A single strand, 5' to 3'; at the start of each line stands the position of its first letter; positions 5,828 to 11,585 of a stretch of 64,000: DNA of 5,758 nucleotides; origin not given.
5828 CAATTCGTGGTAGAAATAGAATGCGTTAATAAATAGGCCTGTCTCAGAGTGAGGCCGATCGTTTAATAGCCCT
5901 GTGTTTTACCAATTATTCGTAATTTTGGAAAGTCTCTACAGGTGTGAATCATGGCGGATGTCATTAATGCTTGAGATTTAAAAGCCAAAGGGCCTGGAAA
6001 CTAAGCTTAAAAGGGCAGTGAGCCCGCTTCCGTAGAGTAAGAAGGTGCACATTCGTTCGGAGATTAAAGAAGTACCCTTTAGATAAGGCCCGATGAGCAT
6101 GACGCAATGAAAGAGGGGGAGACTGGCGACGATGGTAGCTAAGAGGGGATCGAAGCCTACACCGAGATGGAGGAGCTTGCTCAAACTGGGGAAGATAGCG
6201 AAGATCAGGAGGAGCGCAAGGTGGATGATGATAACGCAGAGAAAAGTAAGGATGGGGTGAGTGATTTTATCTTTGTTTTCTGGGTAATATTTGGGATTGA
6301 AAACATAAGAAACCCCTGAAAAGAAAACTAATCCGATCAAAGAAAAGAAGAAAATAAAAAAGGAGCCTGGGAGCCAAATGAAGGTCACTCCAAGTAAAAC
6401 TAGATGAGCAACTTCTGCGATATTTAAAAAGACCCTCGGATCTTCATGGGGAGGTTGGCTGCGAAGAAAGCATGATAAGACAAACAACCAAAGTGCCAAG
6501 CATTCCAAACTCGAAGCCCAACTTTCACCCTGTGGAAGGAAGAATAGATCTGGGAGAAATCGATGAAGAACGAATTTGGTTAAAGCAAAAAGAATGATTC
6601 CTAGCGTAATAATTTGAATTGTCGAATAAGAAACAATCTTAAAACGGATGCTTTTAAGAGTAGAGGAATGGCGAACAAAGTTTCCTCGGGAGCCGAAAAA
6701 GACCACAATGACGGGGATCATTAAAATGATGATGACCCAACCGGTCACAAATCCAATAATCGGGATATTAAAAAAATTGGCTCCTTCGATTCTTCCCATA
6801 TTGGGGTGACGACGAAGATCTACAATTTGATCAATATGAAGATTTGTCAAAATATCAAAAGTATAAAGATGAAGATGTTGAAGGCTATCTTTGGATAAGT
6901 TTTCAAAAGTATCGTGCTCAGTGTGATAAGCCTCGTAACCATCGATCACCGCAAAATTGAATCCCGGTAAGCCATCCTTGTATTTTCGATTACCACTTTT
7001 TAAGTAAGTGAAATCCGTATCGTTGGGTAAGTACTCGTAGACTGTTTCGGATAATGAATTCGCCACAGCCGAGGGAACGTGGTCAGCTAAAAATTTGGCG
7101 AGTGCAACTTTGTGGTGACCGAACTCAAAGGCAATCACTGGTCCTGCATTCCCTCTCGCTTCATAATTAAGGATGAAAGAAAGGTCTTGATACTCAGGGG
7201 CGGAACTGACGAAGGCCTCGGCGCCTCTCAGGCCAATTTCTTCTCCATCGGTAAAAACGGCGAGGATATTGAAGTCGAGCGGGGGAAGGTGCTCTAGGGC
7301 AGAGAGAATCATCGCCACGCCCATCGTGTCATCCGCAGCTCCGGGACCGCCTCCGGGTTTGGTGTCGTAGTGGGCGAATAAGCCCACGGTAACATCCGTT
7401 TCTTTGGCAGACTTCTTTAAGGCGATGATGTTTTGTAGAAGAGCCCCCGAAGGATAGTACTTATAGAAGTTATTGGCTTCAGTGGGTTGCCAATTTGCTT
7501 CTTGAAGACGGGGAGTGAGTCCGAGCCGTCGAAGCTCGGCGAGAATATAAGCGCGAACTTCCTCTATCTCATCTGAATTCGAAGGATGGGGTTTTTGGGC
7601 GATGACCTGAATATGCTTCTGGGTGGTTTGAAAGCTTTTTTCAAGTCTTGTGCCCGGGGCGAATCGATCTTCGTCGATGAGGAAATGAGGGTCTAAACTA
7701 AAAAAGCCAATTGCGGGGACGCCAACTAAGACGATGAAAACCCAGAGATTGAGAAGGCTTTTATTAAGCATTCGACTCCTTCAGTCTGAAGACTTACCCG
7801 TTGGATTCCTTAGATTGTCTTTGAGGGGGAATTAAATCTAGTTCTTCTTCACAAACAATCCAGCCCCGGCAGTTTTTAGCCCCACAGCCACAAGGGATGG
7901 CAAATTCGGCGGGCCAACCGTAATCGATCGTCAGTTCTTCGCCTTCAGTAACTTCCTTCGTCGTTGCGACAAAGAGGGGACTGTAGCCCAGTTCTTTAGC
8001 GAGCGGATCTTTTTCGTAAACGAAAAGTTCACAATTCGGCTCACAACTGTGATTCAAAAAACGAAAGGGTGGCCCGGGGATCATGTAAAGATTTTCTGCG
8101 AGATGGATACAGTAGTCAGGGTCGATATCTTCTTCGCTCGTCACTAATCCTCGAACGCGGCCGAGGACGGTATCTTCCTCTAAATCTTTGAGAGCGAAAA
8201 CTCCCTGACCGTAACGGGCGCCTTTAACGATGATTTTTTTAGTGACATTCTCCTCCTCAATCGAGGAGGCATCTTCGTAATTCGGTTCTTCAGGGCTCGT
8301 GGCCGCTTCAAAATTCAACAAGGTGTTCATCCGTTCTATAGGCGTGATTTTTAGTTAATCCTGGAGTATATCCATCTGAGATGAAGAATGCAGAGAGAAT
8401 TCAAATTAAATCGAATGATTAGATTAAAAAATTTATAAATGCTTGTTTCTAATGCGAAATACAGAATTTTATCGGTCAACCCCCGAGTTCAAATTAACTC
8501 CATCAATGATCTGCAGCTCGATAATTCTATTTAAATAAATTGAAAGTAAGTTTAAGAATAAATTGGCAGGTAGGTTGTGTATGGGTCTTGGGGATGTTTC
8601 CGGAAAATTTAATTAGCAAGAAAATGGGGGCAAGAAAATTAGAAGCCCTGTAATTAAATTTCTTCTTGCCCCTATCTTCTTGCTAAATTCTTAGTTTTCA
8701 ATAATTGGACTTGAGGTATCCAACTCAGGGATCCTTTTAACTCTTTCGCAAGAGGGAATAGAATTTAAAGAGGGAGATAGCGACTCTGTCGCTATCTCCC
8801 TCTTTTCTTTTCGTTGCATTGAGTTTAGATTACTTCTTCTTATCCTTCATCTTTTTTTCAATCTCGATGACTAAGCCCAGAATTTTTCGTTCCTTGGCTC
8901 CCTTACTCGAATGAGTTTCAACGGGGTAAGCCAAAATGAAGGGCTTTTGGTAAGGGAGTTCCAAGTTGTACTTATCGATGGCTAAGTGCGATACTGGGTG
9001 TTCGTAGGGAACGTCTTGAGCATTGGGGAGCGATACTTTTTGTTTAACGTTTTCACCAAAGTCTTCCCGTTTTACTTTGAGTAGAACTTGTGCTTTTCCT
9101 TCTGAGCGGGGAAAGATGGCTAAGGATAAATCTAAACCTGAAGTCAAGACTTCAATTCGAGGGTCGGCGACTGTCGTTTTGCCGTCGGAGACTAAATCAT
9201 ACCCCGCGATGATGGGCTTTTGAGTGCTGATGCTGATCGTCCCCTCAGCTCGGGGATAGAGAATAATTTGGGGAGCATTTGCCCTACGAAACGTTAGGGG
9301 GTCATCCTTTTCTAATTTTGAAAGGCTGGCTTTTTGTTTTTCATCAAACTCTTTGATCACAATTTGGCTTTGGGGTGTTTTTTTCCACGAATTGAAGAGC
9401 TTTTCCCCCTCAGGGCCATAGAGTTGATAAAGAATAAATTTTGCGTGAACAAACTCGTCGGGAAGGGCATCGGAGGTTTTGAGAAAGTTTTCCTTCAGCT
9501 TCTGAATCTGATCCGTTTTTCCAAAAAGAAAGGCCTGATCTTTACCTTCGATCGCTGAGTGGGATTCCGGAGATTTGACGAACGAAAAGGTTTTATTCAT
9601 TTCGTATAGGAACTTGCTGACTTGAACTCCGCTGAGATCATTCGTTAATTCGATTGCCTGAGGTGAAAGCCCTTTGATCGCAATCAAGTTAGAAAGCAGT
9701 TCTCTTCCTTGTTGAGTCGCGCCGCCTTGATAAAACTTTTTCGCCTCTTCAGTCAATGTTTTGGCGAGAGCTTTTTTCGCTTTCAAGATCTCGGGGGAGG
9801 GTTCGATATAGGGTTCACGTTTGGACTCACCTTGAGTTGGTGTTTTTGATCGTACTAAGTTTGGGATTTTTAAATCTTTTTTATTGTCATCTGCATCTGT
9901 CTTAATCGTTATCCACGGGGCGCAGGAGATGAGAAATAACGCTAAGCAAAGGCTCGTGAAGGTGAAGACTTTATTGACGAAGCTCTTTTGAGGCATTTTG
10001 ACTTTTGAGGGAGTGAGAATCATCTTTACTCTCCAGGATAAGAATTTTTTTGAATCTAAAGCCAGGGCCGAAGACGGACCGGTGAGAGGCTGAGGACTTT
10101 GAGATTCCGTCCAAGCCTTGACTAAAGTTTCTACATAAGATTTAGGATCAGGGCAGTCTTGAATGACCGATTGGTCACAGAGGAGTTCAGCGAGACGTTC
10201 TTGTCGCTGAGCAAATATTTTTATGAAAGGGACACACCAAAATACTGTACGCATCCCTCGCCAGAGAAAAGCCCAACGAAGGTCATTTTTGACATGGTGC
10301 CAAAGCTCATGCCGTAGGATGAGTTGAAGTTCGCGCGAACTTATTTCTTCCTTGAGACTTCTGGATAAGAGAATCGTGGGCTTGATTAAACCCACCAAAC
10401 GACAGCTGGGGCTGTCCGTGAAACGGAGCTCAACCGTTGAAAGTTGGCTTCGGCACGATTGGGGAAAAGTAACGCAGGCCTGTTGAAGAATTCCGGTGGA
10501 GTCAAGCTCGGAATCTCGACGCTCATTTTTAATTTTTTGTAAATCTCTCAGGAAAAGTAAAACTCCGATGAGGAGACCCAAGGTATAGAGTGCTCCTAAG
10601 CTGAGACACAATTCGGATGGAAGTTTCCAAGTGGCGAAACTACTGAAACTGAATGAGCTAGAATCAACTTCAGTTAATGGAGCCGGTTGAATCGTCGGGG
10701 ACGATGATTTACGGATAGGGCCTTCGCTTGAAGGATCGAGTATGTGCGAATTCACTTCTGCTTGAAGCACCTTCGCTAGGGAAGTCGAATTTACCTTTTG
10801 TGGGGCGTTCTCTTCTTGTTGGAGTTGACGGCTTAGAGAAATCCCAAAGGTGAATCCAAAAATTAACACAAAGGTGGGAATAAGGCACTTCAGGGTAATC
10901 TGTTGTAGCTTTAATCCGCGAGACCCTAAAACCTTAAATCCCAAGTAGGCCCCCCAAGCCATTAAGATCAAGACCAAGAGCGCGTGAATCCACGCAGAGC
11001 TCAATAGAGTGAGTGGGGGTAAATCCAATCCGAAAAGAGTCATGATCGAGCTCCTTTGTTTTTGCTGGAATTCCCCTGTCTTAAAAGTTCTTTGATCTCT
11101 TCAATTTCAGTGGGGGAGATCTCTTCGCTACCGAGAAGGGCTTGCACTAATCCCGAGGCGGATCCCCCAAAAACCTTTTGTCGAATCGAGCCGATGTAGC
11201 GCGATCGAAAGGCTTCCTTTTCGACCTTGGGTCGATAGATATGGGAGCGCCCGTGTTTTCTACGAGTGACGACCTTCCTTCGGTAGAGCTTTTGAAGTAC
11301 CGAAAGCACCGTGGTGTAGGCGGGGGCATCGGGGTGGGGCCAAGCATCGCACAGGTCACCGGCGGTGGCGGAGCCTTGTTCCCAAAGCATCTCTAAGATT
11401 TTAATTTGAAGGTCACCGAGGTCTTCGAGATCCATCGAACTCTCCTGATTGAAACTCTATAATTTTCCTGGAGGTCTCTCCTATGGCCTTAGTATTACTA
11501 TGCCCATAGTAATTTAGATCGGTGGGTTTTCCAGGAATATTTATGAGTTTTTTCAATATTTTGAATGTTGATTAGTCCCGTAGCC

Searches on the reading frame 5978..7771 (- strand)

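Call 37: search_protein_families(library=pfam, proteins=[window:5978-7771:-], max_evalue=0.001)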
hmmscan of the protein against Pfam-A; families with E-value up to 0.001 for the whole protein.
window:5978-7771:- (597 aa): 3 families
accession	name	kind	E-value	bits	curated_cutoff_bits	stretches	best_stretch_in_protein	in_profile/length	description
PF04389.22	Peptidase_M28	-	8.4e-28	97.8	21.3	1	114-301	1-186/193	Peptidase family M28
PF05343.19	Peptidase_M42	-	4.5e-06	26.4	23.2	1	145-190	132-179/292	M42 glutamyl aminopeptidase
PF01546.33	Peptidase_M20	-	1.5e-05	25.4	24.6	1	136-199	7-91/206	Peptidase family M20/M25/M40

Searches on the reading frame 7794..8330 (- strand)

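Call 15: search_protein_families(library=pfam, proteins=[window:7794-8330:-], max_evalue=0.01)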
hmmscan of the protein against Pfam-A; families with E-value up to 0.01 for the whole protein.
window:7794-8330:- (178 aa): 1 family
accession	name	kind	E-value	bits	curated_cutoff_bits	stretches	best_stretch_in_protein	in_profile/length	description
PF00856.33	SET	-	1.4e-13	51.6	22.4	1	41-138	1-105/105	SET domain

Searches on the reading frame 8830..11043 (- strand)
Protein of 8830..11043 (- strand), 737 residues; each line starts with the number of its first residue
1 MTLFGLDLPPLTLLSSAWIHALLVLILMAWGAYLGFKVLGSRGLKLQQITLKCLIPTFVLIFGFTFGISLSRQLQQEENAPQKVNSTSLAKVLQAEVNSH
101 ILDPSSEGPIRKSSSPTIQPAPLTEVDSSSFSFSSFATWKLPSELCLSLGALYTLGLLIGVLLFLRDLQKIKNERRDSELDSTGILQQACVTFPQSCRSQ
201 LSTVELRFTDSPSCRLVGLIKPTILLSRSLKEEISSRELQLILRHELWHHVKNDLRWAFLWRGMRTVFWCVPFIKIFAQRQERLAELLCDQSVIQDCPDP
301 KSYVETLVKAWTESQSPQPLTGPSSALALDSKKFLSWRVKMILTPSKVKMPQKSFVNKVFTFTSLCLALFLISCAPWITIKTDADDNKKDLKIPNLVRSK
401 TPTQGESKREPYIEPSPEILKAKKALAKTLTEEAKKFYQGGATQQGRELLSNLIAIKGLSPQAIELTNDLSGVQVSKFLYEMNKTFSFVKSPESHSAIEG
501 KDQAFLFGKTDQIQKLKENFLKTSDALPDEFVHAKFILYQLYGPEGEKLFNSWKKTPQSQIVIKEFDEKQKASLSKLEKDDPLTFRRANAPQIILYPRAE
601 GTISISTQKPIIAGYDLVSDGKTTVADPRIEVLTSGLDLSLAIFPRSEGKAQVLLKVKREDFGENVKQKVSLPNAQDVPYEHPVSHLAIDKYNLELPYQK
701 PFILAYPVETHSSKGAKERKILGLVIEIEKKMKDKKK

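Call 37: search_protein_families(library=pfam, proteins=[window:8830-11043:-], max_evalue=0.001)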
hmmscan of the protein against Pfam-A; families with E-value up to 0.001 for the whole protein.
window:8830-11043:- (737 aa): 1 family
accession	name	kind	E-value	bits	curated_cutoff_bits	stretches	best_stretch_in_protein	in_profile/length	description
PF05569.17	Peptidase_M56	-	4.6e-19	69.1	31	1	144-342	97-296/296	BlaR1 peptidase M56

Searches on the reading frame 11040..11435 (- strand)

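Call 37: search_protein_families(library=pfam, proteins=[window:11040-11435:-], max_evalue=0.001)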
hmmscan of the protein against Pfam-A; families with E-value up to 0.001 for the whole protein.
window:11040-11435:- (131 aa): 1 family
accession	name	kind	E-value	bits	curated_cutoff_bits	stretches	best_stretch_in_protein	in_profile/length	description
PF03965.22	Penicillinase_R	-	8.1e-27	94.3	22.6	1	6-120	1-115/115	Penicillinase repressor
